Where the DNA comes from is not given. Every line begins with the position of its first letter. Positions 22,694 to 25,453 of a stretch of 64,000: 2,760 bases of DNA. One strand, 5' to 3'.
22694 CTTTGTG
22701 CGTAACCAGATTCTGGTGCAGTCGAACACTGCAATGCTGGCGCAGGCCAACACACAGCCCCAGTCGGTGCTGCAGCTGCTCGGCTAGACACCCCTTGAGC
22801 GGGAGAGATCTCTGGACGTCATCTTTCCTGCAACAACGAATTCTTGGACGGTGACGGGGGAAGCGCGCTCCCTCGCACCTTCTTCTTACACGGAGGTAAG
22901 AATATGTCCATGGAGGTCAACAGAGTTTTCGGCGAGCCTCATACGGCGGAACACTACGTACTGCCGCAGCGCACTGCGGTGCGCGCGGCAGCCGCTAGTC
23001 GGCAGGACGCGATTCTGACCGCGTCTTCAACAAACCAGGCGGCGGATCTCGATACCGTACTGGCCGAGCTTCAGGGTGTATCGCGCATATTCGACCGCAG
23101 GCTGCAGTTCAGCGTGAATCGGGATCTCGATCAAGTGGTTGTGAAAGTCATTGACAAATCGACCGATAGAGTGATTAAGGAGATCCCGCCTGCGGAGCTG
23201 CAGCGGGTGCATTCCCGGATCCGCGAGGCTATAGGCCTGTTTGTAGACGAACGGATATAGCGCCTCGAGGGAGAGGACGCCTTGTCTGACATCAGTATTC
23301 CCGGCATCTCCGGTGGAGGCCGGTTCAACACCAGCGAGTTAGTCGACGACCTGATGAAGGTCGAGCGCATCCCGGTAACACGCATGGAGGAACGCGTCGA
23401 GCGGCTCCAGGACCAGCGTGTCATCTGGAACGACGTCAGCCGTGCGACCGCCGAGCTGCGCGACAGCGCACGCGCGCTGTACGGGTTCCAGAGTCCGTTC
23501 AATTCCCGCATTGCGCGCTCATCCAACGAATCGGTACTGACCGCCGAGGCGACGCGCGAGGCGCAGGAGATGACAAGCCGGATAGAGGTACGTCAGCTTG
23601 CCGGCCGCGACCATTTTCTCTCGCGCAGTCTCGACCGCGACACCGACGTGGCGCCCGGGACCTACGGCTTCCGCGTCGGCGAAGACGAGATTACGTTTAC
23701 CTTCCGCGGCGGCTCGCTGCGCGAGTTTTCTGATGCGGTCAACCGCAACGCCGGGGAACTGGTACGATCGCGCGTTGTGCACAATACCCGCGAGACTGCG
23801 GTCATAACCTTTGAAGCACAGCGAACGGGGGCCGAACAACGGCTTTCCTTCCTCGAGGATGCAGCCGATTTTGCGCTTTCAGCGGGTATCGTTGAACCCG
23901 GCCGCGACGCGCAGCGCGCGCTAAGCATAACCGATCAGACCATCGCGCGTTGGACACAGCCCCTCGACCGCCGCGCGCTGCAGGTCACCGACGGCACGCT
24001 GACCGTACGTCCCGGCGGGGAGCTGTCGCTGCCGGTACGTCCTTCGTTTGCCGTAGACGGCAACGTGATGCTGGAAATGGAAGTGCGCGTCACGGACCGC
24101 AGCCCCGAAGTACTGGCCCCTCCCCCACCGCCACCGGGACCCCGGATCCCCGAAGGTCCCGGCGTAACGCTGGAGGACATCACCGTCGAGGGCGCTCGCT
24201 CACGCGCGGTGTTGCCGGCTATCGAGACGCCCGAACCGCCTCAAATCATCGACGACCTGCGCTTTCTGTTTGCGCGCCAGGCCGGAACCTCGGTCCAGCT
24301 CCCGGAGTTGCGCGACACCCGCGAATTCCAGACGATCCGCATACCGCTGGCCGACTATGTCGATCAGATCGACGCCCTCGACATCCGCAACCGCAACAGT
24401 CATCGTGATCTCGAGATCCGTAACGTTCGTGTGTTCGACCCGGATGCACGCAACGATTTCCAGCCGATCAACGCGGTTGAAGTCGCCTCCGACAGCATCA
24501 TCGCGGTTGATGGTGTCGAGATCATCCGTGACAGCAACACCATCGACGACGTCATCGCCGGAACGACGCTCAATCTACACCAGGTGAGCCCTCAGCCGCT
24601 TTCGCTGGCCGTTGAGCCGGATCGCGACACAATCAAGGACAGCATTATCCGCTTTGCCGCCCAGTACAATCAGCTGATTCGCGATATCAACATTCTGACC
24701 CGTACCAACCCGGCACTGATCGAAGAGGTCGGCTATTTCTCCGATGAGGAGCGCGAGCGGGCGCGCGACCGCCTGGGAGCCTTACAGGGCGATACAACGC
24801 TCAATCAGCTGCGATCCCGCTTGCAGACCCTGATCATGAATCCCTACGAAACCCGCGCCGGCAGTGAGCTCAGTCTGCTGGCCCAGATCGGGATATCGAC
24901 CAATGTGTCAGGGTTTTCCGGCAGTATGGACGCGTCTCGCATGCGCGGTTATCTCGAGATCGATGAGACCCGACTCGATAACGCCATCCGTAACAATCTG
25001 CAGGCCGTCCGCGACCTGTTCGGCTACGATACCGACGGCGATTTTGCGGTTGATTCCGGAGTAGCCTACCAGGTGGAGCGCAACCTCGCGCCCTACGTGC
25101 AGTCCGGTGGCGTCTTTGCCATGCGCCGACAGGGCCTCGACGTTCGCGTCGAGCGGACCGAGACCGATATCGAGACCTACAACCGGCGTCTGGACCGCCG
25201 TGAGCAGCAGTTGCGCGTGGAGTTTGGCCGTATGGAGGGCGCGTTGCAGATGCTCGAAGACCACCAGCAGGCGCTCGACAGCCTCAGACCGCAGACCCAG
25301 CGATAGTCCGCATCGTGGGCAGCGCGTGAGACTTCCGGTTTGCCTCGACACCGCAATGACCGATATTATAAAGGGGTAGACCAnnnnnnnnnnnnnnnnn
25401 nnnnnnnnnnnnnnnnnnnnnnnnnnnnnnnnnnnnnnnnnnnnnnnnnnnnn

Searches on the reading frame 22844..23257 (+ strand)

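Call 3: search_protein_families(library=pfam, proteins=[window:22844-23257:+], max_evalue=1)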
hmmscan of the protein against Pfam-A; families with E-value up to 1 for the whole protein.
window:22844-23257:+ (138 aa): 2 families
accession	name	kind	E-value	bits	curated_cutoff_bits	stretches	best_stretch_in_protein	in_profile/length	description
PF03646.20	FlaG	-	8.3e-21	74.5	23.8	1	50-136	15-101/101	FlaG protein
PF08206.17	OB_RNB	-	0.02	15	24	1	54-81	20-47/58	Ribonuclease B OB domain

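Call 4: search_protein_families(library=ncbifam, proteins=[window:22844-23257:+], max_evalue=1)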
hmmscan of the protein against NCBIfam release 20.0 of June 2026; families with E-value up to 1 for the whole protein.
window:22844-23257:+ (138 aa): 5 families
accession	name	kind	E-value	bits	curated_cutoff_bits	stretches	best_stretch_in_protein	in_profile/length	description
NF005834.1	PRK07738.1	equivalog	1.3e-14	54.7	107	1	23-138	1-117/117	flagellar protein FlaG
NF006281.0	PRK08452.1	equivalog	4.1e-10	40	117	1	58-136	44-122/124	flagella length regulator FlaG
NF006465.1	PRK08868.1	equivalog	0.0055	17.1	154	1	48-126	48-128/134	flagellar protein FlaG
TIGR02276.1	beta_rpt_yvtn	repeat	0.032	14.2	27.85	1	91-115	9-31/42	beta-propeller repeat protein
NF053853.1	ScActCoATferScpC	equivalog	0.057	12.1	500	1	35-132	39-134/493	succinyl-CoA:acetate CoA-transferase ScpC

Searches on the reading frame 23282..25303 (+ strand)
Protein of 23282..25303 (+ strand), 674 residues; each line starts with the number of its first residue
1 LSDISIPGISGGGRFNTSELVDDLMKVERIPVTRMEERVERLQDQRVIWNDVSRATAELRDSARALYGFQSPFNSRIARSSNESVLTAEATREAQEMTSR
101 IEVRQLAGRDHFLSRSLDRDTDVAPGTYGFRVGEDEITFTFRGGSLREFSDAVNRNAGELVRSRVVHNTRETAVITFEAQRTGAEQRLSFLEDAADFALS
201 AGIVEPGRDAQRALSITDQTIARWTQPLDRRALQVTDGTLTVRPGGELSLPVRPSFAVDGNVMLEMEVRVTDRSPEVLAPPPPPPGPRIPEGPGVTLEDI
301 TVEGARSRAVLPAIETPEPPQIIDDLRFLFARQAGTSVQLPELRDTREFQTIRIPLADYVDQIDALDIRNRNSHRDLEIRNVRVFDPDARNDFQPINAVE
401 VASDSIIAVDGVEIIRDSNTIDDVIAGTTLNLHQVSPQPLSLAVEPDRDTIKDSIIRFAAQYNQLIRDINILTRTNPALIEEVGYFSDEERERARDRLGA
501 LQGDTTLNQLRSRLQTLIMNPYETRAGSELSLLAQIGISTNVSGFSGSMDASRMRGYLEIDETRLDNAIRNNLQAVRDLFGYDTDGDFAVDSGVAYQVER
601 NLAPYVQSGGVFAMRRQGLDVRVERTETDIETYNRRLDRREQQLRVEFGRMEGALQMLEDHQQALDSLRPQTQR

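Call 3: search_protein_families(library=pfam, proteins=[window:23282-25303:+], max_evalue=1)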
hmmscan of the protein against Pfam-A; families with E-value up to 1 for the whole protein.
window:23282-25303:+ (674 aa): 2 families
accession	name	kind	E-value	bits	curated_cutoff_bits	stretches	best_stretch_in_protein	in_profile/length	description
PF07195.17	FliD_C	-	2.1e-51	175.1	25.4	1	402-658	1-234/236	Flagellar hook-associated protein 2 C-terminus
PF02465.23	FliD_N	-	5.3e-21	75.5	24.8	1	15-108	3-95/97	Flagellar hook-associated protein 2 N-terminus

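Call 4: search_protein_families(library=ncbifam, proteins=[window:23282-25303:+], max_evalue=1)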
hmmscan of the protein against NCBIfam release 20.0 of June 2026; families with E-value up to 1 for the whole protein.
window:23282-25303:+ (674 aa): 7 families
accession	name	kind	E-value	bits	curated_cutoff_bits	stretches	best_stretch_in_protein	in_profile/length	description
NF005188.0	PRK06664.1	equivalog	3.4e-180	600.6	469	1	1-672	1-658/661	flagellar hook-associated protein FliD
NF005833.0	PRK07737.1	equivalog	3.4e-37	128.6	444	2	401-664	225-491/501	flagellar hook-associated protein 2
NF005955.1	PRK08032.1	equivalog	1.3e-28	100.2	387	1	401-663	222-458/465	flagellar filament capping protein FliD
NF009400.1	PRK12765.1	equivalog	1.6e-18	66.6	448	2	399-585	249-401/596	flagellar filament capping protein FliD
NF006435.1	PRK08724.1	equivalog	1.9e-16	60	580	2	391-659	426-661/672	flagellar filament capping protein FliD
NF005281.0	PRK06798.1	equivalog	7.2e-16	58.2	375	3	394-479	207-292/440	flagellar hook-associated protein 2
NF006282.1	PRK08453.1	equivalog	2.6e-09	36.1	500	1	394-580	425-583/673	flagellar filament capping protein FliD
